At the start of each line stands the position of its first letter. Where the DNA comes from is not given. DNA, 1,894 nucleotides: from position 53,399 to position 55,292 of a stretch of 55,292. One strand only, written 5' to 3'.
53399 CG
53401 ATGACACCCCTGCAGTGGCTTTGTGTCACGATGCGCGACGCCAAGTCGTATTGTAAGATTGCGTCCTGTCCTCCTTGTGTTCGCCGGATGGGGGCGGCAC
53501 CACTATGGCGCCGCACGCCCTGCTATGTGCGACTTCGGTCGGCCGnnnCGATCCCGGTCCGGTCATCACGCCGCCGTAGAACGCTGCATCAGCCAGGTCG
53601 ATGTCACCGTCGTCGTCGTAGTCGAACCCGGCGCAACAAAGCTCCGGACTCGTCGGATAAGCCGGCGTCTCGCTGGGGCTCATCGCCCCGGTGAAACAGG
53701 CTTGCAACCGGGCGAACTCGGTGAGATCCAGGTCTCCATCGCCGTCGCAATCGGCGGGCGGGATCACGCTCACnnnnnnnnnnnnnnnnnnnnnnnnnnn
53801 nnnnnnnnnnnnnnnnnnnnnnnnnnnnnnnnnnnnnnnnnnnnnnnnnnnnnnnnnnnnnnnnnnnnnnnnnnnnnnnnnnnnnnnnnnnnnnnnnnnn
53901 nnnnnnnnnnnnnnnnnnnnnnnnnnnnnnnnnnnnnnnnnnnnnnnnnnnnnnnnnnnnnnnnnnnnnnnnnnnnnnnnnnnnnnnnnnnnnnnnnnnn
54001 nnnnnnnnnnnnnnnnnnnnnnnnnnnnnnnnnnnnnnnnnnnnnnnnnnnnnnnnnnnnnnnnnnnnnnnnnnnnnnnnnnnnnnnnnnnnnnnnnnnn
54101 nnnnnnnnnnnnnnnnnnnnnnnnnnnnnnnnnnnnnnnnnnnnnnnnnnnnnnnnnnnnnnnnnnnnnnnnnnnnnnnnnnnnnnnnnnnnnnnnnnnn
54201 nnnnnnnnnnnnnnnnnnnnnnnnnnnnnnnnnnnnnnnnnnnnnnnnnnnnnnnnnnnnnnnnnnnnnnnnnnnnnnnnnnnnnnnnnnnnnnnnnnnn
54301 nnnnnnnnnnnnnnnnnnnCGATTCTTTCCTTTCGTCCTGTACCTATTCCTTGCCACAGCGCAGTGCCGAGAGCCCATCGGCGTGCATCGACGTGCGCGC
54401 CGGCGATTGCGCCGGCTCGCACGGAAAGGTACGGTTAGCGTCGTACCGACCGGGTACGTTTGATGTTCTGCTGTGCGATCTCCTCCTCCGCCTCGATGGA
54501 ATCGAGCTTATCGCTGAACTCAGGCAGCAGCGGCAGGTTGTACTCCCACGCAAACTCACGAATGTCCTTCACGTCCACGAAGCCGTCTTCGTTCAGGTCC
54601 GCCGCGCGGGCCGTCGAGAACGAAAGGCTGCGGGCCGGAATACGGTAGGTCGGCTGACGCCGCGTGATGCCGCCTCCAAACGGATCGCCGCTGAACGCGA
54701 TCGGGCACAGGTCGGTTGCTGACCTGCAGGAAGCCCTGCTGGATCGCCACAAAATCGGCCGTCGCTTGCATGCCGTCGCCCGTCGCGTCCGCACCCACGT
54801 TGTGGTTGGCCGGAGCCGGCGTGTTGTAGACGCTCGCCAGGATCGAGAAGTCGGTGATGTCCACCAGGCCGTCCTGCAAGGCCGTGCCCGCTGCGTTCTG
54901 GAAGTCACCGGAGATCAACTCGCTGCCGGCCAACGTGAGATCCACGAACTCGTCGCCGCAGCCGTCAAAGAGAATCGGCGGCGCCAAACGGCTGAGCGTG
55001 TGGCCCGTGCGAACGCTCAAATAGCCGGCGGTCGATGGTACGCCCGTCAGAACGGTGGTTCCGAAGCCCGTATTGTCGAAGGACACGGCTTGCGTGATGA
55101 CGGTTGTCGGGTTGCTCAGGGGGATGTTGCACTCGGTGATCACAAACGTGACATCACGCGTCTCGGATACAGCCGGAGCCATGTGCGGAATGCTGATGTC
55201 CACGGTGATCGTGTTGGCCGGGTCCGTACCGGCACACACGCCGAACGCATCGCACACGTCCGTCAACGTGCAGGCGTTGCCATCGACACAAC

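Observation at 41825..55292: Self-contained cohesin-like / dockerin-like secreted protein cluster with no carbohydrate-active enzymes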

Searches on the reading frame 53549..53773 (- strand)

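Call 44: search_protein_families(library=pfam, proteins=[window:53549-53773:-], max_evalue=10)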
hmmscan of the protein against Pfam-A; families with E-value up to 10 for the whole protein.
seq(75 aa): 8 families
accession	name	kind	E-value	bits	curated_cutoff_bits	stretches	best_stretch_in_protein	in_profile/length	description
PF13405.12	EF-hand_6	-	0.0017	18.4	25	2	8-23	10-25/30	EF-hand domain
PF13517.12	FG-GAP_3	-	0.0054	17.7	26.9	2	6-17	48-59/61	FG-GAP-like repeat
PF00036.39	EF-hand_1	-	0.0096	15.8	25.4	1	7-23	9-25/29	EF hand domain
PF00404.24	Dockerin_1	-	0.064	13.9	22.9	0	7-24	36-53/57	Dockerin type I domain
PF13499.12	EF-hand_7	-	0.087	13.6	30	1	8-61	12-60/67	EF-hand domain pair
PF13202.12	EF-hand_5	-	0.21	11.6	25.9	1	8-23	9-24/25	EF hand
PF13833.12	EF-hand_8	-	0.71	10.1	28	1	7-22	34-49/54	EF-hand domain pair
PF05279.16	Asp-B-Hydro_N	-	1.7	9.1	23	1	8-18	49-59/66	Aspartyl beta-hydroxylase N-terminal region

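Call 66: search_protein_families(library=ncbifam, proteins=[window:53549-53773:-], max_evalue=10)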
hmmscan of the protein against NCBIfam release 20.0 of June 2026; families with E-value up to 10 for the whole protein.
seq(75 aa): 1 family
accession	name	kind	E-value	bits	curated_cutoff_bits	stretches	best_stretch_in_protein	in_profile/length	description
NF053806.1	lanmdlnLanM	equivalog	0.049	13.7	135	2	44-64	27-47/132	lanmodulin LanM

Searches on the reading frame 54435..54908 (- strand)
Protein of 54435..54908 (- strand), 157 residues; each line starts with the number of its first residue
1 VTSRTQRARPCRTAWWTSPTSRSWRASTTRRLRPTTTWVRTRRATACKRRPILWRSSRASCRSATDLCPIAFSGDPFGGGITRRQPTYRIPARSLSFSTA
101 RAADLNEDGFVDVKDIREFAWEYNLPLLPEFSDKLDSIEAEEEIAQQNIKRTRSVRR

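Call 9: search_protein_families(library=pfam, proteins=[window:54435-54908:-], max_evalue=1)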
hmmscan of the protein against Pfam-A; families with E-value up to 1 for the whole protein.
window:54435-54908:- (157 aa): 2 families
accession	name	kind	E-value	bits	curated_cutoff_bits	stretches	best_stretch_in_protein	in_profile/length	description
PF13202.12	EF-hand_5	-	0.018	15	25.9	1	101-119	6-24/25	EF hand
PF13517.12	FG-GAP_3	-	0.22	12.6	26.9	1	85-113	32-59/61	FG-GAP-like repeat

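Call 14: search_protein_families(library=ncbifam, proteins=[window:54435-54908:-], max_evalue=0.1)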
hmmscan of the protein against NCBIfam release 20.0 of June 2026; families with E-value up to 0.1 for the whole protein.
window:54435-54908:- (157 aa): 0 families

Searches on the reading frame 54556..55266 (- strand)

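Call 9: search_protein_families(library=pfam, proteins=[window:54556-55266:-], max_evalue=1)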
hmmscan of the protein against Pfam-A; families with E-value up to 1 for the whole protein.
window:54556-55266:- (236 aa): 1 family
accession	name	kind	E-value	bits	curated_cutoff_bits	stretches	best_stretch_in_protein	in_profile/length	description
PF00404.24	Dockerin_1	-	0.17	12.5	22.9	1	131-174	6-51/57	Dockerin type I domain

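Call 14: search_protein_families(library=ncbifam, proteins=[window:54556-55266:-], max_evalue=0.1)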
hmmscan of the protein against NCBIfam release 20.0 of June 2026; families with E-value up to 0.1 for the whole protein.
window:54556-55266:- (236 aa): 1 family
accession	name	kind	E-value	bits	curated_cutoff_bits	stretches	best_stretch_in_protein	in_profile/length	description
NF041540.1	dockerin_GC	domain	0.0023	18.3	29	1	121-179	4-63/67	GC-type dockerin domain-anchored protein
